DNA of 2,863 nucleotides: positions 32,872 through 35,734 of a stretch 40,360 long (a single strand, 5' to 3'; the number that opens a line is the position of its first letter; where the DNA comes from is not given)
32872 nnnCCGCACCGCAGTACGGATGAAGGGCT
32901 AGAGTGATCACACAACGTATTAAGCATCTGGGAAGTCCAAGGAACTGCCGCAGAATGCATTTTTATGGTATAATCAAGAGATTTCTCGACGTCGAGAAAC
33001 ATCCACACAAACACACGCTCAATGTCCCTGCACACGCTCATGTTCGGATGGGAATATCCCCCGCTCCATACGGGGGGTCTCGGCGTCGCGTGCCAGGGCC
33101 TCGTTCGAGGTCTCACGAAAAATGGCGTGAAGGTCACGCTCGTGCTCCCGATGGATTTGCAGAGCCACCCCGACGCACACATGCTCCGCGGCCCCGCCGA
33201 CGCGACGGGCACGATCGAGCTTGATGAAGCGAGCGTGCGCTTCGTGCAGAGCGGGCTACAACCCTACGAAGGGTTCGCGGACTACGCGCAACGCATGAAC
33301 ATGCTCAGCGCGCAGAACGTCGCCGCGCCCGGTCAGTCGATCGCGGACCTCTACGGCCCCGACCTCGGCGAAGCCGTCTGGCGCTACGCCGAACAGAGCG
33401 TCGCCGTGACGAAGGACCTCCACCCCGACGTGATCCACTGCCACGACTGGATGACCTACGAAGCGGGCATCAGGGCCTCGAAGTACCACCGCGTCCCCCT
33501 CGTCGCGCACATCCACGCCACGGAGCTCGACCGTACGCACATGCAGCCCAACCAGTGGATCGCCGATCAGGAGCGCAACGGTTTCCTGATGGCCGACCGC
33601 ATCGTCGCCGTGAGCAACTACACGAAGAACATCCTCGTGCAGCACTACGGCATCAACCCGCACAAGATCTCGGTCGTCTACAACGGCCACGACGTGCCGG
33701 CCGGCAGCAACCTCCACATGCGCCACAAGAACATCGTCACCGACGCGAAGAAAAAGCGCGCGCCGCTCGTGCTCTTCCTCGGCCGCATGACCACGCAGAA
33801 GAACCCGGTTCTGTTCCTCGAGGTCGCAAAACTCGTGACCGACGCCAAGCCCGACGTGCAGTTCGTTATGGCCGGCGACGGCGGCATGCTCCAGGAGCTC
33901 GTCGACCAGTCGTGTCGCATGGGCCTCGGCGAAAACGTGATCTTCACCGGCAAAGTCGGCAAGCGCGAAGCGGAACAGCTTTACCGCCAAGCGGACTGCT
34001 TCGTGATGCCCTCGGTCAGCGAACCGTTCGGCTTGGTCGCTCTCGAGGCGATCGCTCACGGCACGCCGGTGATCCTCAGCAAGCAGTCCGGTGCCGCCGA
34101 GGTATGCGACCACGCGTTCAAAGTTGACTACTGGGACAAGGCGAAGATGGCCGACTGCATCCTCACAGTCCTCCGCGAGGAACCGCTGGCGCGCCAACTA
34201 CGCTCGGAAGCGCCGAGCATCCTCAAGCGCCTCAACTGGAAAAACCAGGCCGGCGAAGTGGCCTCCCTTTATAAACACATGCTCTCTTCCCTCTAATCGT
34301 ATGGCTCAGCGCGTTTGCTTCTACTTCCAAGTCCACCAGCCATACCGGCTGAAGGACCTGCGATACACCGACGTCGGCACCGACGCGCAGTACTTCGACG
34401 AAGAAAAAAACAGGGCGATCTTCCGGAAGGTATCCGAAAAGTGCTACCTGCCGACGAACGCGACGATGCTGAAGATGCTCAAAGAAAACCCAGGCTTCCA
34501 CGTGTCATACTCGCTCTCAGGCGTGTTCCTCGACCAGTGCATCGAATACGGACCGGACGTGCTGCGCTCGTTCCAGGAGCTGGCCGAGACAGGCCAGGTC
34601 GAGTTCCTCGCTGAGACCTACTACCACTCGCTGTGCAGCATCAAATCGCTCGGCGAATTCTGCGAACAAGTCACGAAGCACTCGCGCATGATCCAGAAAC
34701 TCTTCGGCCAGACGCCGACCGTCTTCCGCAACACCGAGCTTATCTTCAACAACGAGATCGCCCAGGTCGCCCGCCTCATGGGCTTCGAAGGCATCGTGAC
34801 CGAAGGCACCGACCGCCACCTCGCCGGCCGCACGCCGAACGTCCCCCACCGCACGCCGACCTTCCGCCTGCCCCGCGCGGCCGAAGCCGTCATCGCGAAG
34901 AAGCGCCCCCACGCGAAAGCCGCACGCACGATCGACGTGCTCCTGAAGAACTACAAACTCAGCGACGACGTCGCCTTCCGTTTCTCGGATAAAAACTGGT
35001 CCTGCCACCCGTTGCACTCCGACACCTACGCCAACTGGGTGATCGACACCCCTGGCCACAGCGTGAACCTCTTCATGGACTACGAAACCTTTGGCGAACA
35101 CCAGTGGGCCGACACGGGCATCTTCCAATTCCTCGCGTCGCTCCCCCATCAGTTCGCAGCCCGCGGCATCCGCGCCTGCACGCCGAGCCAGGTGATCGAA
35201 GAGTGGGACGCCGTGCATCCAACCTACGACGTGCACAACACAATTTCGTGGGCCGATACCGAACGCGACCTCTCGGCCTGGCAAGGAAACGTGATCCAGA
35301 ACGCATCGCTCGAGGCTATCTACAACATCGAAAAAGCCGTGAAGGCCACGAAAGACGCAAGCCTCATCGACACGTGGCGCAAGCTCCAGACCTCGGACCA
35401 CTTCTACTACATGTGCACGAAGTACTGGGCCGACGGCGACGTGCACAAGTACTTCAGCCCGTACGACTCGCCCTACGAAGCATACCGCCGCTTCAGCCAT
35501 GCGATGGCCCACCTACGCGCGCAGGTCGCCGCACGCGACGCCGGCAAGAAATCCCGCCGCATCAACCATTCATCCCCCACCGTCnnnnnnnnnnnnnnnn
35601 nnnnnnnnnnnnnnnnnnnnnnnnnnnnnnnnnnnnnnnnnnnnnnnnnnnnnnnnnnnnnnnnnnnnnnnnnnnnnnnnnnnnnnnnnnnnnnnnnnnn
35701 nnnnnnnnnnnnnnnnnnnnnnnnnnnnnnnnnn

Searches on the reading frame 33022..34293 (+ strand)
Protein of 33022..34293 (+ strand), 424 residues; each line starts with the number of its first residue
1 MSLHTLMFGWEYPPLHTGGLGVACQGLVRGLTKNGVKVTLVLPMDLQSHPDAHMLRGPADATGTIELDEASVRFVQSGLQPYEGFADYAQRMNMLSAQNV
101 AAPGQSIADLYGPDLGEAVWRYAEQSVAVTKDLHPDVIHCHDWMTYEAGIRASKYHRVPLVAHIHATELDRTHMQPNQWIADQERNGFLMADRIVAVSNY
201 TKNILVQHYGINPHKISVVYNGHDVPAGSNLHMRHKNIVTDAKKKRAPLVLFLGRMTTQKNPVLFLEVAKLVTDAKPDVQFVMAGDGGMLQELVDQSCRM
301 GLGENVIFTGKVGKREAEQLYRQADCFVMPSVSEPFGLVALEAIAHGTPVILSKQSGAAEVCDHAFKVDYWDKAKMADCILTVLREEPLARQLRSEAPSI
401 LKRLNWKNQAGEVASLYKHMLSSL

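Call 32: search_protein_families(library=pfam, proteins=[window:33022-34293:+], max_evalue=0.001)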
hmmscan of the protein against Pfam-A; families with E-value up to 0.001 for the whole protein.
window:33022-34293:+ (424 aa): 7 families
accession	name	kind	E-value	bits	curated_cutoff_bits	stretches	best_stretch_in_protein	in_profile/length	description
PF00534.26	Glycos_transf_1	-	1.2e-34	119.8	26.4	1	242-397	10-169/172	Glycosyl transferases group 1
PF13692.12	Glyco_trans_1_4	-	2e-30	106.4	27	1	248-385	2-141/142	Glycosyl transferases group 1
PF13439.12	Glyco_transf_4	-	8.9e-25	88.1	28.5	1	18-224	2-167/170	Glycosyltransferase Family 4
PF20706.3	GT4-conflict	-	2.3e-20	73.4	26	1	127-369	74-327/385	Family 4 Glycosyltransferase in conflict systems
PF13579.12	Glyco_trans_4_4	-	7.7e-20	72.3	29.7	1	18-222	1-158/158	Glycosyl transferase 4-like domain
PF08323.17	Glyco_transf_5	-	1.2e-17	64.9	22.7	1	6-209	3-229/239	Starch synthase catalytic domain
PF00982.27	Glyco_transf_20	-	1.8e-06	27.4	32.5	1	309-396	357-449/473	Glycosyltransferase family 20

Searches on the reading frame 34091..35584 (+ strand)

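Call 32: search_protein_families(library=pfam, proteins=[window:34091-35584:+], max_evalue=0.001)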
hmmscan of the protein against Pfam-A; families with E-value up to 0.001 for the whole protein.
window:34091-35584:+ (498 aa): 3 families
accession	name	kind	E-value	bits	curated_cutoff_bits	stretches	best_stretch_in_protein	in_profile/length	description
PF03065.20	Glyco_hydro_57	-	6.3e-68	229.6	21.2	1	77-371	2-281/291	Glycosyl hydrolase family 57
PF01522.26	Polysacc_deac_1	-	1.2e-05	25.7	23.1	1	161-233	51-122/124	Polysaccharide deacetylase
PF01074.27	Glyco_hydro_38N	-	0.00038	20.4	25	0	122-239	28-145/270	Glycosyl hydrolases family 38 N-terminal domain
